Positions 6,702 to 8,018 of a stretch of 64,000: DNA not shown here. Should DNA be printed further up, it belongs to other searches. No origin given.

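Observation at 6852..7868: PurM-like (AIR-synthase-related) ATPase embedded in a lipid operon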

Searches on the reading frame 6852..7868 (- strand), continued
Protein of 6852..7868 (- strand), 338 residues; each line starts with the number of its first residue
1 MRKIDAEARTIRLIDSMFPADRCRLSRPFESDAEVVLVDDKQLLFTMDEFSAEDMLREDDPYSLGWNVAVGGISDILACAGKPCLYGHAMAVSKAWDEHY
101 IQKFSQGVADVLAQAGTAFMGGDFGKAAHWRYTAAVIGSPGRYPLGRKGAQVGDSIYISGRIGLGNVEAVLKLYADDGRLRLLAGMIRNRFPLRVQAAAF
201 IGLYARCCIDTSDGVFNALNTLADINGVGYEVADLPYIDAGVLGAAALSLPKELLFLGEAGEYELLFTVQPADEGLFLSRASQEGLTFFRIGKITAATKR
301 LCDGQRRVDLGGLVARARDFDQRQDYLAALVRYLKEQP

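Call 42: predict_structure(alignment_id=A1)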
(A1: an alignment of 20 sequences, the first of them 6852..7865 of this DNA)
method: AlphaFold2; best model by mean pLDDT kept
length: 337 residues; sequences in the alignment: 20
mean_pLDDT: 90.4   pTM: 0.89
mean pLDDT of the five models: 90.4, 89.6, 89.0, 88.5, 87.7
residues with pLDDT >= 90: 227; 70-90: 100; 50-70: 8; < 50: 2
segments of 3 or more residues with pLDDT < 50: none
pLDDT, mean of each block of 10 residues (from residue 1): 66 79 66 85 93 88 96 95 96 93 98 97 91 94 87 98 90 78 79 96 95 94 94 94 90 94 96 97 97 96 91 87 92 91
secondary structure, 60 per line:
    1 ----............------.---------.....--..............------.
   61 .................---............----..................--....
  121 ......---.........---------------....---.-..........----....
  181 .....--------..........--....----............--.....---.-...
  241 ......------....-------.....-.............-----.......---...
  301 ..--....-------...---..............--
elements in order: H5-16 E33-37 E40-50 H60-77 E81-92 H97-114 E117-126 E130-138 E154-157 H163-172 H177-185 H194-203 E206-209 H214-225 E228-232 H238-246 H253-256 E264-268 H270-282 E288-294 E298-302 E305-308 H322-335
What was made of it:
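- On PurM superfamily (AIRS / AIRS_C): The model has pLDDT 90.4 (call 42).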

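Call 44: search_protein_representatives(protein=window:6852-7865:-)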
Query: 337 residues. Proteins with E-value up to 0.001 (for the whole library): 5905; up to 1e-10: 943; up to 1e-30: 95. The best 150 are listed.
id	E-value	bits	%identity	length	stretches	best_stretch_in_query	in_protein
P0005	1.2e-136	471.7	62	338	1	2-336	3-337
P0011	9.5e-135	465.5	62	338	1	3-336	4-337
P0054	1.4e-97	343.3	49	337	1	5-333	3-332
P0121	1.4e-94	333.4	48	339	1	6-333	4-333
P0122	5.0e-94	331.6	52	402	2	5-177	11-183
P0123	3.5e-89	315.7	50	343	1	4-334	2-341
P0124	4.3e-88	312.1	49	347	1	12-333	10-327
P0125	3.9e-87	309.0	46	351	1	6-335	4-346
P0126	7.1e-87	308.1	44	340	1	6-333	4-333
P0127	2.8e-85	302.9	47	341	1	6-334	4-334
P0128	5.3e-84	298.7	48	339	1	6-334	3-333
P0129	5.4e-83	295.4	46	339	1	12-335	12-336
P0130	1.2e-82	294.2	44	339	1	6-334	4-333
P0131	7.9e-82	291.6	41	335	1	4-335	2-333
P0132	9.0e-81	288.1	42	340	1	6-334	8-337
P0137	2.2e-76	273.6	43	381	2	6-294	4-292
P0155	4.0e-66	239.9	36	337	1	9-333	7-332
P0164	6.5e-59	216.2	34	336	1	13-327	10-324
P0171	3.2e-53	197.5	52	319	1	38-225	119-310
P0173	1.3e-46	175.8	32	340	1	5-335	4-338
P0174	6.1e-46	173.6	37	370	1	4-291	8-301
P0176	4.0e-45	170.9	32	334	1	6-335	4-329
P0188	8.6e-38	146.8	31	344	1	9-313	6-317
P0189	4.3e-37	144.5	36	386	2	5-140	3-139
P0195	1.5e-33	132.9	33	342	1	21-333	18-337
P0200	6.5e-33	130.8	29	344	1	6-296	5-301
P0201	6.7e-33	130.7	28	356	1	5-329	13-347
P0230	5.7e-28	114.5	30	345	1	15-331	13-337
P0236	1.7e-27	113.0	35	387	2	13-141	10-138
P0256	2.3e-25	105.9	33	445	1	12-296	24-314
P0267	6.5e-25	104.5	30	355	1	5-304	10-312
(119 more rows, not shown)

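Call 45: search_protein_families(library=ncbifam, proteins=[P0155, P0164, P0173, P0176, P0188, P0195, P0200, P0201, P0230, P0267], max_evalue=1e-10)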
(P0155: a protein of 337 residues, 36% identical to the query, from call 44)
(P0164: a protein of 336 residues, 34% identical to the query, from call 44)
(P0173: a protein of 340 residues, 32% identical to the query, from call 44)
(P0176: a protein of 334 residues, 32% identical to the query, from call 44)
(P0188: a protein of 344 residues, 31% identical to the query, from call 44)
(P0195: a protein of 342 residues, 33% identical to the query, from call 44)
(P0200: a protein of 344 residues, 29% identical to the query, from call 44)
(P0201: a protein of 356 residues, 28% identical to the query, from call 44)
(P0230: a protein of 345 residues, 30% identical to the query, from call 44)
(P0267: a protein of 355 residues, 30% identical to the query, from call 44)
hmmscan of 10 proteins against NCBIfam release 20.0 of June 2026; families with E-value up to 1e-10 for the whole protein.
P0155 (337 aa): 8 families
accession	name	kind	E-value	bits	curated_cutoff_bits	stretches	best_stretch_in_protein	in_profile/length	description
TIGR01379.1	thiL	equivalog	2.7e-41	141.6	184.15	1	27-304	24-307/320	thiamine-phosphate kinase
NF004353.0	PRK05731.2-2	equivalog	3.4e-34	118.3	301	1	24-314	16-300/311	thiamine-phosphate kinase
NF004350.0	PRK05731.1-1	equivalog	2.8e-22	79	441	1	53-303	56-308/325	thiamine-phosphate kinase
NF004354.0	PRK05731.2-3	equivalog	8.9e-22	77.7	204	1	38-297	24-265/273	thiamine-phosphate kinase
NF004351.0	PRK05731.1-4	equivalog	2.2e-13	50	324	1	60-231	73-244/321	thiamine-phosphate kinase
TIGR00476.1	selD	equivalog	7.1e-13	48.4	125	1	54-235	69-254/311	selenide, water dikinase SelD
TIGR02124.1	hypE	equivalog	6.2e-12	45.1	251.6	1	10-303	16-312/332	hydrogenase expression/formation protein HypE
NF010705.0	PRK14105.1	equivalog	1.2e-11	44.1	291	0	9-297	28-332/345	selenide, water dikinase SelD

P0164 (336 aa): 4 families
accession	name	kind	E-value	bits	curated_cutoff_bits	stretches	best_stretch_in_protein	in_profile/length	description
TIGR01379.1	thiL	equivalog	3.1e-28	98.7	184.15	1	51-308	51-312/320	thiamine-phosphate kinase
NF004353.0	PRK05731.2-2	equivalog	3.1e-27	95.5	301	1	24-304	17-290/311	thiamine-phosphate kinase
NF004350.0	PRK05731.1-1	equivalog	8.9e-17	61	441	1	47-308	51-315/325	thiamine-phosphate kinase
NF004354.0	PRK05731.2-3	equivalog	6.6e-14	51.9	204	1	67-295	56-264/273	thiamine-phosphate kinase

P0173 (340 aa): 6 families
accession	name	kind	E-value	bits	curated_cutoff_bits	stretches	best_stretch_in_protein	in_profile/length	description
TIGR01379.1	thiL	equivalog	2.1e-41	142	184.15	1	21-312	17-311/320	thiamine-phosphate kinase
NF004353.0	PRK05731.2-2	equivalog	8.3e-31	107.2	301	1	5-296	2-279/311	thiamine-phosphate kinase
NF004354.0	PRK05731.2-3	equivalog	4e-24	85.4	204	1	67-303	54-268/273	thiamine-phosphate kinase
NF004350.0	PRK05731.1-1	equivalog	3.6e-21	75.4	441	1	67-310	69-312/325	thiamine-phosphate kinase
NF004351.0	PRK05731.1-4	equivalog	3.3e-18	65.9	324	1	30-237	40-247/321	thiamine-phosphate kinase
TIGR00476.1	selD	equivalog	6.9e-18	64.9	125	1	26-234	43-248/311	selenide, water dikinase SelD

P0176 (334 aa): 7 families
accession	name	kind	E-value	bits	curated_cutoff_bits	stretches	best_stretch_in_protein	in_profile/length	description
TIGR01379.1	thiL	equivalog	2.4e-34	118.8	184.15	1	4-299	2-307/320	thiamine-phosphate kinase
NF004353.0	PRK05731.2-2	equivalog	4.5e-30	104.8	301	1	25-288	17-279/311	thiamine-phosphate kinase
NF004350.0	PRK05731.1-1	equivalog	1.4e-19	70.2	441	1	17-309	18-322/325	thiamine-phosphate kinase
NF004354.0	PRK05731.2-3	equivalog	6.9e-16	58.4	204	1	64-291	54-264/273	thiamine-phosphate kinase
NF004351.0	PRK05731.1-4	equivalog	1.5e-14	53.9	324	1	61-236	74-254/321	thiamine-phosphate kinase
TIGR00476.1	selD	equivalog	4e-12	46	125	1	56-172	71-190/311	selenide, water dikinase SelD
TIGR04049.1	AIR_rel_sll0787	hypoth_equivalog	4.7e-11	42.3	321.3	1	28-294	44-298/318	sll0787 family AIR synthase-like protein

P0188 (344 aa): 5 families
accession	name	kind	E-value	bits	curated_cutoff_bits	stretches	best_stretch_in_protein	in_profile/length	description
TIGR01379.1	thiL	equivalog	2.5e-39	135.1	184.15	1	2-304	1-302/320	thiamine-phosphate kinase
NF004353.0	PRK05731.2-2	equivalog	1.3e-34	119.7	301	1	5-308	4-289/311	thiamine-phosphate kinase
NF004351.0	PRK05731.1-4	equivalog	1.8e-19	70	324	1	1-268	14-278/321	thiamine-phosphate kinase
NF004354.0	PRK05731.2-3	equivalog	5.2e-19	68.7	204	1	39-296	26-259/273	thiamine-phosphate kinase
NF004350.0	PRK05731.1-1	equivalog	1.3e-17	63.7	441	1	2-304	4-305/325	thiamine-phosphate kinase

P0195 (342 aa): 5 families
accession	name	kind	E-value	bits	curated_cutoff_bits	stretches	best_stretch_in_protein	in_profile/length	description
TIGR01379.1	thiL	equivalog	1.4e-39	136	184.15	1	3-315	2-312/320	thiamine-phosphate kinase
NF004353.0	PRK05731.2-2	equivalog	2.5e-30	105.6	301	1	5-305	4-286/311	thiamine-phosphate kinase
NF004350.0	PRK05731.1-1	equivalog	3.1e-22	78.9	441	1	28-315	30-315/325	thiamine-phosphate kinase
NF004351.0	PRK05731.1-4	equivalog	1.8e-16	60.2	324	1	3-267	16-276/321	thiamine-phosphate kinase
NF004354.0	PRK05731.2-3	equivalog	9e-15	54.8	204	1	41-299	28-262/273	thiamine-phosphate kinase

P0200 (344 aa): 5 families
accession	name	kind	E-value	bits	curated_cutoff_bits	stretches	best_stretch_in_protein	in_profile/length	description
TIGR01379.1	thiL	equivalog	2.1e-34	118.9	184.15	1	10-316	4-312/320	thiamine-phosphate kinase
NF004353.0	PRK05731.2-2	equivalog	3.9e-28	98.4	301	1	6-312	3-291/311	thiamine-phosphate kinase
NF004350.0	PRK05731.1-1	equivalog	5.2e-17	61.7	441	1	30-314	30-313/325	thiamine-phosphate kinase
NF004354.0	PRK05731.2-3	equivalog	6e-16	58.6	204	1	60-239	46-216/273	thiamine-phosphate kinase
NF004351.0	PRK05731.1-4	equivalog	1.8e-15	56.8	324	1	60-254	71-260/321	thiamine-phosphate kinase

P0201 (356 aa): 5 families
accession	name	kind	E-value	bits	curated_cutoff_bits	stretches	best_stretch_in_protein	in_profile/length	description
TIGR01379.1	thiL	equivalog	5.7e-38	130.7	184.15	1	19-320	4-303/320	thiamine-phosphate kinase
NF004353.0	PRK05731.2-2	equivalog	4.3e-32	111.5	301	1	19-323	7-289/311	thiamine-phosphate kinase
NF004350.0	PRK05731.1-1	equivalog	1.9e-26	92.8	441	1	19-299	7-286/325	thiamine-phosphate kinase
NF004354.0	PRK05731.2-3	equivalog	6.4e-18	65.1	204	1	67-246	44-214/273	thiamine-phosphate kinase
NF004351.0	PRK05731.1-4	equivalog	4.3e-13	49.1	324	1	69-254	71-249/321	thiamine-phosphate kinase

P0230 (345 aa): 4 families
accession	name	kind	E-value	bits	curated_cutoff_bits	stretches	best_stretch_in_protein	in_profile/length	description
TIGR01379.1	thiL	equivalog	6.8e-33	114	184.15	1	5-303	3-300/320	thiamine-phosphate kinase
NF004353.0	PRK05731.2-2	equivalog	2.5e-24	85.9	301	1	22-297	14-278/311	thiamine-phosphate kinase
NF004351.0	PRK05731.1-4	equivalog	1.1e-15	57.6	324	1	28-260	39-270/321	thiamine-phosphate kinase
NF004350.0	PRK05731.1-1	equivalog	5.9e-15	55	441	0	143-297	143-297/325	thiamine-phosphate kinase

P0267 (355 aa): 7 families
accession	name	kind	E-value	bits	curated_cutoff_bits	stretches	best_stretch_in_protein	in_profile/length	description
TIGR01379.1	thiL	equivalog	2.4e-47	161.5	184.15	1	11-311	2-305/320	thiamine-phosphate kinase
NF004353.0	PRK05731.2-2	equivalog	2.3e-37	128.8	301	1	11-299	2-276/311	thiamine-phosphate kinase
NF004350.0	PRK05731.1-1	equivalog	4.7e-30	104.6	441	1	14-318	8-315/325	thiamine-phosphate kinase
NF004351.0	PRK05731.1-4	equivalog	4.3e-23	81.9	324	1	8-237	13-243/321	thiamine-phosphate kinase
NF004354.0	PRK05731.2-3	equivalog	4.1e-19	69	204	1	70-239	49-216/273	thiamine-phosphate kinase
TIGR00476.1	selD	equivalog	5.7e-14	52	125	1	32-186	43-193/311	selenide, water dikinase SelD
TIGR04050.1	MSMEG_0567_Cter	hypoth_equivalog_domain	4.4e-13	49.3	312.2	1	66-171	59-159/296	MSMEG_0567/sll0787 family protein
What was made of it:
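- Ten further representatives of the family and its outliers also fail the cutoff (call 45).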
